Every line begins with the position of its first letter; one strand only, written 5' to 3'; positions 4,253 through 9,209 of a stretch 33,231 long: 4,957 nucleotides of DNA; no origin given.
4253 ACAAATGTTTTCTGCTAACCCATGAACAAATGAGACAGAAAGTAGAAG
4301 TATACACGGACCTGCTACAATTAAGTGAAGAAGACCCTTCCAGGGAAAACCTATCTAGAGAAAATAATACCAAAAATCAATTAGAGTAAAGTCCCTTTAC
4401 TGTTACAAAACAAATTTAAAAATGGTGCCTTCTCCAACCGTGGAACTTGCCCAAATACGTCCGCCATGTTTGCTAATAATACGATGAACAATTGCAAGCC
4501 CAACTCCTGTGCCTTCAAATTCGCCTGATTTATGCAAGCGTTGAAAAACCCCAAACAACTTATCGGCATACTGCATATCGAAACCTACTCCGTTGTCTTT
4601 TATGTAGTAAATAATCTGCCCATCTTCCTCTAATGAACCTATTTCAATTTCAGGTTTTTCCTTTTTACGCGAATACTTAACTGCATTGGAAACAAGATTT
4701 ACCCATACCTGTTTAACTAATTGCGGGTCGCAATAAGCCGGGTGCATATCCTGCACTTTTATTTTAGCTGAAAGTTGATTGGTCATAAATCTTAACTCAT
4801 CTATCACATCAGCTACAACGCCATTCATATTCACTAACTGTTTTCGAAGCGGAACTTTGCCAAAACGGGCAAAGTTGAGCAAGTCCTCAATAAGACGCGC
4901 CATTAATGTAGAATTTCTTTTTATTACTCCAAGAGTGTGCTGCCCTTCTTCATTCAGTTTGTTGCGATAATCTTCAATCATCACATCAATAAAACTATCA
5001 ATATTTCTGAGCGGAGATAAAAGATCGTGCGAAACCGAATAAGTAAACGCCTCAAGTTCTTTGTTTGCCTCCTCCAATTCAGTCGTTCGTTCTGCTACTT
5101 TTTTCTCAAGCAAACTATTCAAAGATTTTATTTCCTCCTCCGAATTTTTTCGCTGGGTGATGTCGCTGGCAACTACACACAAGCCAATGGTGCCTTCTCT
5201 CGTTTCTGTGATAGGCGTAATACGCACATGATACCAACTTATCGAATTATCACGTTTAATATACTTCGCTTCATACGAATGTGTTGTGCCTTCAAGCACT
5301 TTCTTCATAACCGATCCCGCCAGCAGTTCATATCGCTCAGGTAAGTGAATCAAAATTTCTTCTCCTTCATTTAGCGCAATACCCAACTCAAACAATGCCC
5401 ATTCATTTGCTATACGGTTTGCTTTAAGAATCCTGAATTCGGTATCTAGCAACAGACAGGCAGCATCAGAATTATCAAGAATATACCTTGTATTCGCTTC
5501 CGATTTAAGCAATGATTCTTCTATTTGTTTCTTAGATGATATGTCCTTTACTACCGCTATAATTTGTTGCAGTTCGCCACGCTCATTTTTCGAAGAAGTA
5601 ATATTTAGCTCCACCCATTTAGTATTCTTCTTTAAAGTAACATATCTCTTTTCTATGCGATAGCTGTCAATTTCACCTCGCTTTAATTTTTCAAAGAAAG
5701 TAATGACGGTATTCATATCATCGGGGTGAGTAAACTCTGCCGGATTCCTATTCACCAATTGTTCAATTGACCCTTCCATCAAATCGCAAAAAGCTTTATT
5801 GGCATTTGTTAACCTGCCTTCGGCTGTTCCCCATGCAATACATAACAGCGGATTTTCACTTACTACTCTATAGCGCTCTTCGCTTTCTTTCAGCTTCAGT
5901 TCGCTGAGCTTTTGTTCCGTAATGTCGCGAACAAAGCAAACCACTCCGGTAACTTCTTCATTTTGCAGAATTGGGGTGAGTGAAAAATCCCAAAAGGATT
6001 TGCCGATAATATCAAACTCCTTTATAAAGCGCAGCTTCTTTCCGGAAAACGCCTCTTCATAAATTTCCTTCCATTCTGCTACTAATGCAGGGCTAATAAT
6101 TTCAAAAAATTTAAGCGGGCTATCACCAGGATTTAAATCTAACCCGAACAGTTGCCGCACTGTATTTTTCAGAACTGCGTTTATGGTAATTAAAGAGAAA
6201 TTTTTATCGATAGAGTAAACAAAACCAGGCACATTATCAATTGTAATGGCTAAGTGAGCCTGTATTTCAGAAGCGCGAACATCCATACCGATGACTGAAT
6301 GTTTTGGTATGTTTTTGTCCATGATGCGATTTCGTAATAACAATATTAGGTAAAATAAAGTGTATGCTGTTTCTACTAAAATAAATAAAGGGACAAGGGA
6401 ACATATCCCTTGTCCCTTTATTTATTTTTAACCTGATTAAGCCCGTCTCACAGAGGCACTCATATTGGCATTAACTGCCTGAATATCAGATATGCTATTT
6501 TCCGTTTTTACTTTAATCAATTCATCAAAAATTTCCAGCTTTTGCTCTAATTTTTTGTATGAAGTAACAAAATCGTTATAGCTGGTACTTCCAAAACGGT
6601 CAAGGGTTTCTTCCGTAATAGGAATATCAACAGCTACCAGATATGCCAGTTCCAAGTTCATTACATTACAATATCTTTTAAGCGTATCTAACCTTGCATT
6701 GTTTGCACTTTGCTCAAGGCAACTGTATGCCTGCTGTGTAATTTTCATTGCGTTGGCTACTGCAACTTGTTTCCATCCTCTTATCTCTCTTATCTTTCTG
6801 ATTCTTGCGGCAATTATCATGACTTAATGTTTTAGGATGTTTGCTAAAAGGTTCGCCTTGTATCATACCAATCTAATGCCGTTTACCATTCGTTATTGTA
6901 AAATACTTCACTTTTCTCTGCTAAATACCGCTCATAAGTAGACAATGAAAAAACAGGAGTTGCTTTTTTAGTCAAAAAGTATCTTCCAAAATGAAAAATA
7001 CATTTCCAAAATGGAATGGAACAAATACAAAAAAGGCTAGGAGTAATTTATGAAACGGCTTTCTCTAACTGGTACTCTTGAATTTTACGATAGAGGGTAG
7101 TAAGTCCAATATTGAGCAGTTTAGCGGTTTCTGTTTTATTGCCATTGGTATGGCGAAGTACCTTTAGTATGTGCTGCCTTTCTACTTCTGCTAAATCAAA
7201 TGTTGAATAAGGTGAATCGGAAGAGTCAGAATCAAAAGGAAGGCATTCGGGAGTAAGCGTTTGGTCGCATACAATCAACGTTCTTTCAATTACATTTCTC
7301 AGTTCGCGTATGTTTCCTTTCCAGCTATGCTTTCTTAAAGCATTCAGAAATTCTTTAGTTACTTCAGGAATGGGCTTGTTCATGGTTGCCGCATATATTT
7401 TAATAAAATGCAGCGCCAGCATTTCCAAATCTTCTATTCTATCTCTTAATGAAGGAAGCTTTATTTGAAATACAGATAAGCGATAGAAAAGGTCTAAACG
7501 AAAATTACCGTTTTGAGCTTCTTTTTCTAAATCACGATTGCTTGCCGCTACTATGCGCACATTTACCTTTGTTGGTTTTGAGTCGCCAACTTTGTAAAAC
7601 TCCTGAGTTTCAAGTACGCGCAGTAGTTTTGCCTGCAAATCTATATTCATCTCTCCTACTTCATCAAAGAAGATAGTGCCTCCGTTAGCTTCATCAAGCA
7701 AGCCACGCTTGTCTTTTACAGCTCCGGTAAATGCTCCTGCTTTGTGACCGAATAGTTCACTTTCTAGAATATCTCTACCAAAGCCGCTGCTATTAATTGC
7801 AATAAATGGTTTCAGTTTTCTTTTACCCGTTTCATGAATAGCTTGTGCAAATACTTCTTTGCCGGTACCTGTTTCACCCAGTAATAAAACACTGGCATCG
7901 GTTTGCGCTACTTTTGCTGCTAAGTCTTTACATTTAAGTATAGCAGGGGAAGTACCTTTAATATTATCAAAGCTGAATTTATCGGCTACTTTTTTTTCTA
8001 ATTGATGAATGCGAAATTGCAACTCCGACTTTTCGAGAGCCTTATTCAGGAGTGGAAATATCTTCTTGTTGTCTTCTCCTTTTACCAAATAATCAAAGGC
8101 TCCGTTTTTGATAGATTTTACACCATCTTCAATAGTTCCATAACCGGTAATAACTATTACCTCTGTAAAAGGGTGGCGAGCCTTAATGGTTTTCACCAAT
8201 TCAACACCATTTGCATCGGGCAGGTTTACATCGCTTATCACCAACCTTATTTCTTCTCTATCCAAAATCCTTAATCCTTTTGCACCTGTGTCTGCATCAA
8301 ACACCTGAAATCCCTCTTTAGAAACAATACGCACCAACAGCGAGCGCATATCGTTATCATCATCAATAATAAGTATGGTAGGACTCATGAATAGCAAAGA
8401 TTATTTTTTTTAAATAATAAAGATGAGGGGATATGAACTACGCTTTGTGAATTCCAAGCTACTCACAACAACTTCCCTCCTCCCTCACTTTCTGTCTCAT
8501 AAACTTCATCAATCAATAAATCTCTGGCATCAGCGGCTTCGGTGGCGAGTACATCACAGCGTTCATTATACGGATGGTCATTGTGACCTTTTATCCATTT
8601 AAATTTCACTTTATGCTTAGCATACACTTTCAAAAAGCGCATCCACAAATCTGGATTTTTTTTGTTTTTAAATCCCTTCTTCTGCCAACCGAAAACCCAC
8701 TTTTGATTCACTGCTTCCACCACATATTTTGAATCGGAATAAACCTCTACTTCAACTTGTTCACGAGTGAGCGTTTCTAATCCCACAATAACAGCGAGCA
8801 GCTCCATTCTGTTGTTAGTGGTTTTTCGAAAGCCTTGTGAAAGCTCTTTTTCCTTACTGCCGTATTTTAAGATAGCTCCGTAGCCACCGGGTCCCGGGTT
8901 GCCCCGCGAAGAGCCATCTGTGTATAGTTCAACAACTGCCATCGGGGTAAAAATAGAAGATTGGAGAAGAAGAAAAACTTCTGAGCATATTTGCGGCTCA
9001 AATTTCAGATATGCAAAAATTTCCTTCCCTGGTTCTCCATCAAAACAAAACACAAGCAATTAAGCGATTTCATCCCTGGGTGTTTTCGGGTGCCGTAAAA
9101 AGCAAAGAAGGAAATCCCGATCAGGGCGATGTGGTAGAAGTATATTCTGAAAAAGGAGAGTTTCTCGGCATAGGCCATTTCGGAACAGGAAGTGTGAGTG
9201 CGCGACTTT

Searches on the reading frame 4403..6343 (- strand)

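Call 51: search_protein_families(library=pfam, proteins=[window:4403-6343:-], max_evalue=0.001)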
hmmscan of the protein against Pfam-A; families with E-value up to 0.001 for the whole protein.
window:4403-6343:- (646 aa): 6 families
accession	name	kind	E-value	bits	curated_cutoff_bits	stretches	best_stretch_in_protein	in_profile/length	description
PF08448.16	PAS_4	-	8.9e-24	84.3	23.1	2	289-399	1-109/110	PAS fold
PF02518.31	HATPase_c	-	3e-23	82.8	26.4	1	539-646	2-107/111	Histidine kinase-, DNA gyrase B-, and HSP90-like ATPase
PF13426.13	PAS_9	-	9.4e-19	68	27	1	174-269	9-102/103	PAS domain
PF00989.32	PAS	-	4.5e-12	46.4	22.6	1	168-268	14-113/113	PAS fold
PF00512.31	HisKA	-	4.1e-10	40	26.9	1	431-494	3-63/66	His Kinase A (phospho-acceptor) domain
PF08447.18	PAS_3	-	4.3e-10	40.2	25.6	1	180-265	3-89/89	PAS fold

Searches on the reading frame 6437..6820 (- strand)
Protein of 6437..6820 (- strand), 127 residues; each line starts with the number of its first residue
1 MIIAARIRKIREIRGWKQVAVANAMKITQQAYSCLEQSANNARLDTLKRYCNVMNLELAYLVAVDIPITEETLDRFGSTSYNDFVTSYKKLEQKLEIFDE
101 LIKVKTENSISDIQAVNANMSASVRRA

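Call 51: search_protein_families(library=pfam, proteins=[window:6437-6820:-], max_evalue=0.001)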
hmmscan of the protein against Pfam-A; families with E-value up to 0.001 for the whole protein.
window:6437-6820:- (127 aa): 3 families
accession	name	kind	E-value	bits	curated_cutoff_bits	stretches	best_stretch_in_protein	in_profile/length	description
PF01381.28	HTH_3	-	7.7e-08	32.7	23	1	7-61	1-55/55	Helix-turn-helix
PF13560.12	HTH_31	-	1.4e-05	25.7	27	1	3-56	2-56/64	Helix-turn-helix domain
PF12844.13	HTH_19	-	0.00026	21.3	30.2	1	5-62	2-59/64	Helix-turn-helix domain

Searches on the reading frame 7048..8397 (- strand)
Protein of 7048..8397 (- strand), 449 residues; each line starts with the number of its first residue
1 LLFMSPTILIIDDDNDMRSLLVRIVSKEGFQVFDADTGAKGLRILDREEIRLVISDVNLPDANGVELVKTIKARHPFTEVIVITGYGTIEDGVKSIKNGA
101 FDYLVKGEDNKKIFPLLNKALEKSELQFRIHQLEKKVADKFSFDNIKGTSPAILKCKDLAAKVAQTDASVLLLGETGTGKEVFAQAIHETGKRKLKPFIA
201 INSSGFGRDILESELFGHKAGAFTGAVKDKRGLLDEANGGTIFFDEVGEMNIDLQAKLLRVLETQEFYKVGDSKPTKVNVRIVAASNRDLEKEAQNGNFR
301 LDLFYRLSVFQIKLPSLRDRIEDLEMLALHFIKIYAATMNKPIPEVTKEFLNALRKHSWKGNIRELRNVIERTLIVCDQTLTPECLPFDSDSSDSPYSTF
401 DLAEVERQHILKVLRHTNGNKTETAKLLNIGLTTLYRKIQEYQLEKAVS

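Call 51: search_protein_families(library=pfam, proteins=[window:7048-8397:-], max_evalue=0.001)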
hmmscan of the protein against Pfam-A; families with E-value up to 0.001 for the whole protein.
window:7048-8397:- (449 aa): 8 families
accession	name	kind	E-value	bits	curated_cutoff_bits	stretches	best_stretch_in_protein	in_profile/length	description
PF00158.32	Sigma54_activat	-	6.4e-65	218.4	20.2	1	147-313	2-168/168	Sigma-54 interaction domain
PF00072.30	Response_reg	-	2.1e-25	89.5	30.2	1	8-114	1-107/111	Response regulator receiver domain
PF14532.12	Sigma54_activ_2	-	6.4e-21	75.5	25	1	148-317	2-138/138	Sigma-54 interaction domain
PF25601.1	AAA_lid_14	-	6.2e-20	71.3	27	1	318-391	1-75/87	AAA+ ATPase lid domain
PF02954.25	HTH_8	-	1.4e-15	57.2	22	1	402-442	2-42/42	Bacterial regulatory protein, Fis family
PF07728.20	AAA_5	-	3.6e-07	30.7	22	1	170-289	2-124/139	AAA domain (dynein-related subfamily)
PF07724.20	AAA_2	-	5e-07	30.3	27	1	168-298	4-135/166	AAA domain (Cdc48 subfamily)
PF00004.35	AAA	-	0.00012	23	21.2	1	170-288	1-110/131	ATPase family associated with various cellular activities (AAA)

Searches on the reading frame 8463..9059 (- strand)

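Call 51: search_protein_families(library=pfam, proteins=[window:8463-9059:-], max_evalue=0.001)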
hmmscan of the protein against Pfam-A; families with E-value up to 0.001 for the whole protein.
window:8463-9059:- (198 aa): 1 family
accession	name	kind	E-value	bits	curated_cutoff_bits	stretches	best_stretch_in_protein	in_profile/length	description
PF00075.30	RNase_H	-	7.8e-40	136.7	25.8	1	43-176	4-140/141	RNase H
